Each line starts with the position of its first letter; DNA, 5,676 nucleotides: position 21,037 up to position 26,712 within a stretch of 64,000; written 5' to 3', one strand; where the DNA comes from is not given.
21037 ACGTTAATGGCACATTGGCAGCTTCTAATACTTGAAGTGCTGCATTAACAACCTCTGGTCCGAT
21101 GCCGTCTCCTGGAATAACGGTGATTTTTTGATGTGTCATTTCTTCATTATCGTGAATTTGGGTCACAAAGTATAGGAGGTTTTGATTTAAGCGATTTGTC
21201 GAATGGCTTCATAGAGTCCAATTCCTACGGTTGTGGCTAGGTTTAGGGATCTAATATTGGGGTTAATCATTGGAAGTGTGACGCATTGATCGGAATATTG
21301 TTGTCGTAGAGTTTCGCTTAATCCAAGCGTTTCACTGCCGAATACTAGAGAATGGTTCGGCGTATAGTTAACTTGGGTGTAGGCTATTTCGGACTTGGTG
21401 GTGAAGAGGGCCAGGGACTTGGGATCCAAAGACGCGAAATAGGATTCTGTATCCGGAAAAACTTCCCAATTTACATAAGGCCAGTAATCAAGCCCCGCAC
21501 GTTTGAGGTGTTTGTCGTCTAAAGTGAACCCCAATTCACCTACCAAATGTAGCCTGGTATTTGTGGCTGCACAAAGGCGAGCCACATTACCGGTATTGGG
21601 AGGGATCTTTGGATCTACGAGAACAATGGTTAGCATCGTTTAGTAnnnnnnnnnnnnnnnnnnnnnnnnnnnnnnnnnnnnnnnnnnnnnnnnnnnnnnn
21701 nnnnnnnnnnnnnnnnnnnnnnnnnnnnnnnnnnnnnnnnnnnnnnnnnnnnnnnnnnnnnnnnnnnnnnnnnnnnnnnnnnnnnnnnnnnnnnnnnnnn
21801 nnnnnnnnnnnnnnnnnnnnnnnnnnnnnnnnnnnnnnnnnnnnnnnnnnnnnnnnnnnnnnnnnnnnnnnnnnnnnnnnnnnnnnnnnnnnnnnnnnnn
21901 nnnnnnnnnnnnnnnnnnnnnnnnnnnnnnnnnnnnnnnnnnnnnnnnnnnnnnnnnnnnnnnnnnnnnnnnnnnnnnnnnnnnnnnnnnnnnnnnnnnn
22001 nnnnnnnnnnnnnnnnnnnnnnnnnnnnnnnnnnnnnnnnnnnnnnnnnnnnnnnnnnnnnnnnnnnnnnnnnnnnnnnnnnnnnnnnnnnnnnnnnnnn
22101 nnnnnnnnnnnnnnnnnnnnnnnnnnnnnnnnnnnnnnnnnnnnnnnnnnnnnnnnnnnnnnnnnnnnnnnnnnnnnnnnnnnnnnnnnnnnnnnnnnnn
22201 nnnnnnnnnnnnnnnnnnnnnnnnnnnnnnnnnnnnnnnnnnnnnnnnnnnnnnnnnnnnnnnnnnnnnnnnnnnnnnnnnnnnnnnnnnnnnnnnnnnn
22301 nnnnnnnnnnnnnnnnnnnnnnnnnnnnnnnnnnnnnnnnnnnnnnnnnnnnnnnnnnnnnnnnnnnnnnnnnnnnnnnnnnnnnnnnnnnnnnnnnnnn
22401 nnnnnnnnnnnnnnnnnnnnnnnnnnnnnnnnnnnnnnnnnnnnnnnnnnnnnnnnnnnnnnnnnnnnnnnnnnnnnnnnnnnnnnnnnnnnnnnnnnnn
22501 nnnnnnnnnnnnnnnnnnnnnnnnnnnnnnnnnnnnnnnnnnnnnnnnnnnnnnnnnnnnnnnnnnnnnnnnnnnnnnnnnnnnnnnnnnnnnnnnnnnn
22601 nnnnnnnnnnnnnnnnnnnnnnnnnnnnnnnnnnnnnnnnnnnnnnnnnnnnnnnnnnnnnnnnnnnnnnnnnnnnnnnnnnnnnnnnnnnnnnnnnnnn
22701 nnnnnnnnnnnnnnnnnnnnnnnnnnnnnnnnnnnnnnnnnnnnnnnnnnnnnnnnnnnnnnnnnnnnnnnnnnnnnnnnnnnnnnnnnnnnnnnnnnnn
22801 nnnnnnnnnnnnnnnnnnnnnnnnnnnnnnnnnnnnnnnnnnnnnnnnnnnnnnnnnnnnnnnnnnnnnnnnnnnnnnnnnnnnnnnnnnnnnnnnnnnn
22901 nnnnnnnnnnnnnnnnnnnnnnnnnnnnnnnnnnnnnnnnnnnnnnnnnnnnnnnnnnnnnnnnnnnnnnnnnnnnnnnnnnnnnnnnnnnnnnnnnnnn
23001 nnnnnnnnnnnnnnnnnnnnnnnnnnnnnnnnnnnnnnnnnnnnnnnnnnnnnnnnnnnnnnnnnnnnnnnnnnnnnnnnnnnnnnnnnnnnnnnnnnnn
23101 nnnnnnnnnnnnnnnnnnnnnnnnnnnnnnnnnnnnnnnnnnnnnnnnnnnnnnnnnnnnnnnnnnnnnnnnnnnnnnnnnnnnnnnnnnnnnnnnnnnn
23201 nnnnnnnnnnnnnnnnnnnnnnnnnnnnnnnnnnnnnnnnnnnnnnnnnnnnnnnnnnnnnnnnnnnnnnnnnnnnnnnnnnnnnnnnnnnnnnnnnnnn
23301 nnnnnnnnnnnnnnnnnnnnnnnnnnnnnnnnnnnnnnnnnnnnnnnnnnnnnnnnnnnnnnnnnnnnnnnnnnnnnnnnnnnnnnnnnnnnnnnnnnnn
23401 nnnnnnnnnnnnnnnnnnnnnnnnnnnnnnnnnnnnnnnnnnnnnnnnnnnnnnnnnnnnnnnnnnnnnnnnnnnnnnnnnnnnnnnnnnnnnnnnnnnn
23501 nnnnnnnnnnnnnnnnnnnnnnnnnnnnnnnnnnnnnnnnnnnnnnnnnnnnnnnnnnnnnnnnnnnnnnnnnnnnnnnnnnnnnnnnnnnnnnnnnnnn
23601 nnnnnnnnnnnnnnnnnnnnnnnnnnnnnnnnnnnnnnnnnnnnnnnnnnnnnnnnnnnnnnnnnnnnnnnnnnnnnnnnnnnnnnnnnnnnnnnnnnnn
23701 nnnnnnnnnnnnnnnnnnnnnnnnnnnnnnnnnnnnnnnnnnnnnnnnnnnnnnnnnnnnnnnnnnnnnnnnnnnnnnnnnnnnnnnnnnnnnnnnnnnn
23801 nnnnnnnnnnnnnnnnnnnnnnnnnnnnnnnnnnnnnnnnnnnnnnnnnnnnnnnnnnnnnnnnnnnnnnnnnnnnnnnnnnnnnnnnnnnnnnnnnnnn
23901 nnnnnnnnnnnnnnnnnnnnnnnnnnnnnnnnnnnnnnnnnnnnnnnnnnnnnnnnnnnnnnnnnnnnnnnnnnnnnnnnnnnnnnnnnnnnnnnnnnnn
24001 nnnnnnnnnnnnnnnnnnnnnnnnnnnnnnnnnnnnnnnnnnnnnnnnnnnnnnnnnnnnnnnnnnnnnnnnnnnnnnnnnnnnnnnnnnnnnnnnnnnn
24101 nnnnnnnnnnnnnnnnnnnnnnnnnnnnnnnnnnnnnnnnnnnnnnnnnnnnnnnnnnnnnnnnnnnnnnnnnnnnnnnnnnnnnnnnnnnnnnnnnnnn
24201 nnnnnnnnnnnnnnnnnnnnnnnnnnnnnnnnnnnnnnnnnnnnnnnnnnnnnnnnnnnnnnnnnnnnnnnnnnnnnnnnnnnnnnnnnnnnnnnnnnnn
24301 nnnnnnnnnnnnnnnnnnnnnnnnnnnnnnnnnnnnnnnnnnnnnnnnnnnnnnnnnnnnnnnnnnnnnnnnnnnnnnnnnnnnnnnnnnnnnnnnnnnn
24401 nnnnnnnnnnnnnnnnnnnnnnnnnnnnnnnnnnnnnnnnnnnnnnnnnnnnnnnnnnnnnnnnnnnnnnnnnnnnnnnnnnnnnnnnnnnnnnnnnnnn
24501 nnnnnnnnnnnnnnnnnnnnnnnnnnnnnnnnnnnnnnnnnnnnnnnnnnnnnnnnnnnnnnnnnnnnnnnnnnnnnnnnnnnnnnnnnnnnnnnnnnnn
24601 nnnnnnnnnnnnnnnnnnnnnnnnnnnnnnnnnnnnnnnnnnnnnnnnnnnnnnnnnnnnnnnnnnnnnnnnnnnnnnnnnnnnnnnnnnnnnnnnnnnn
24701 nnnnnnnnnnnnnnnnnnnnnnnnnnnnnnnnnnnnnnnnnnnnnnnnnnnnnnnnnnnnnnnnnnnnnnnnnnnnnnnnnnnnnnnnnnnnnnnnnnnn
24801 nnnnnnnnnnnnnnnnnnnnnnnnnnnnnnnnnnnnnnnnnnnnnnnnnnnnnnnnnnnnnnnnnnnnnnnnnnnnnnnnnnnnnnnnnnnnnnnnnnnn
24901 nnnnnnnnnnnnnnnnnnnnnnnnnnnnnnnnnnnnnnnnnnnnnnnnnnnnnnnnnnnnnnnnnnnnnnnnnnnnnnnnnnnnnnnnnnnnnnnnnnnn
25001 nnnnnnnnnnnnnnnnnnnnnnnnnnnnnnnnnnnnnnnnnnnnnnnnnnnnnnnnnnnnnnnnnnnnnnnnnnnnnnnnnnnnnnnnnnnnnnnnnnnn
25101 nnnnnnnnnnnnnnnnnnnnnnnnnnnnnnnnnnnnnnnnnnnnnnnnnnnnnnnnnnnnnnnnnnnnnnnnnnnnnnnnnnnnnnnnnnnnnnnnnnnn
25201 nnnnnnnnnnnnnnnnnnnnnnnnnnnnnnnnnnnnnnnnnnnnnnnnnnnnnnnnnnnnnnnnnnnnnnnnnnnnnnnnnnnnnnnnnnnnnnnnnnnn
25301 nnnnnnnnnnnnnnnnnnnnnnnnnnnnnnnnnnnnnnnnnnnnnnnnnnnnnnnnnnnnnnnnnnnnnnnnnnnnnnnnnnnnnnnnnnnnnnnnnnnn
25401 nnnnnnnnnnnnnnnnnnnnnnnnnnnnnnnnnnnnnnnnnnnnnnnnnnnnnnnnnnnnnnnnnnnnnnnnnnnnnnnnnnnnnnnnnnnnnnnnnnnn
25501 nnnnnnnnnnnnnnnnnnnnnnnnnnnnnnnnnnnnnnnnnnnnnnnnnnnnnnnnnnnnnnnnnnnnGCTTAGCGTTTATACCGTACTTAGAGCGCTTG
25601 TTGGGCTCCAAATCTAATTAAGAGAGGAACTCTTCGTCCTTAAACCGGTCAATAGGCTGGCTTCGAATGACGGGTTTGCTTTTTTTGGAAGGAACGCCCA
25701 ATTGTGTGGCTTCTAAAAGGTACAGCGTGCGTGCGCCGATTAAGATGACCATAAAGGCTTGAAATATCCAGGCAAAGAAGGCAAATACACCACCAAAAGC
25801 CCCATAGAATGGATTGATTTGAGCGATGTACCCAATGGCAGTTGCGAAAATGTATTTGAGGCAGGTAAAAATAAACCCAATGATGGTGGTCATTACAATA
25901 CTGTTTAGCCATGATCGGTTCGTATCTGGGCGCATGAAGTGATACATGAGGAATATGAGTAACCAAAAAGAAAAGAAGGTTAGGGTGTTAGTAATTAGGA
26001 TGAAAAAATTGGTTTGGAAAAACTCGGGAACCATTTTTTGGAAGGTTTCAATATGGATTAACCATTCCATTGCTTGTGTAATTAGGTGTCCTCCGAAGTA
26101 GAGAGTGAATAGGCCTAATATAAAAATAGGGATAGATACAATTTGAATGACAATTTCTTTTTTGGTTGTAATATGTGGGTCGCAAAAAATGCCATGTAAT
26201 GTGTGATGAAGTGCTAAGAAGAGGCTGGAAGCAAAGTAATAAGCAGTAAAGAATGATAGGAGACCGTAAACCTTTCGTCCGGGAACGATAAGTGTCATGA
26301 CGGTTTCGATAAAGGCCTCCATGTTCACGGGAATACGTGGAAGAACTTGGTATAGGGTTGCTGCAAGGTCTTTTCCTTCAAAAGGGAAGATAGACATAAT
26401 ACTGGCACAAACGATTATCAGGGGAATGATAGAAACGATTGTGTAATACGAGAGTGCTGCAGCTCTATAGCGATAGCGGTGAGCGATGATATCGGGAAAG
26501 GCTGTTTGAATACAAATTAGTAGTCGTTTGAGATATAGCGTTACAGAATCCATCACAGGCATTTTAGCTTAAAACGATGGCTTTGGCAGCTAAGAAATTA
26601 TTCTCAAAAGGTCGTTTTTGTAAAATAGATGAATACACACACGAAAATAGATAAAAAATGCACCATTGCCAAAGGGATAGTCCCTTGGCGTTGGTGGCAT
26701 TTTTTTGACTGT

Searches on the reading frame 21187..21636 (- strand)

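Call 21: search_protein_families(library=pfam, proteins=[window:21187-21636:-], max_evalue=0.001)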
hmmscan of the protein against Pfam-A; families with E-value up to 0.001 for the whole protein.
window:21187-21636:- (149 aa): 1 family
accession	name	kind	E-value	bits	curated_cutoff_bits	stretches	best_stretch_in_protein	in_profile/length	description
PF00588.24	SpoU_methylase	-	2e-29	103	29.7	1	2-142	2-142/142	SpoU rRNA Methylase family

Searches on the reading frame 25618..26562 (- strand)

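Call 23: search_protein_families(library=pfam, proteins=[window:25618-26562:-], max_evalue=0.001)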
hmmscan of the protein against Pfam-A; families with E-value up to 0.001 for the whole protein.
window:25618-26562:- (314 aa): 1 family
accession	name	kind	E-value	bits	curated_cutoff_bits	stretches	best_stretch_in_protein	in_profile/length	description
PF03631.20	Virul_fac_BrkB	-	4.3e-25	89.3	33.7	1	28-284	3-256/259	Virulence factor BrkB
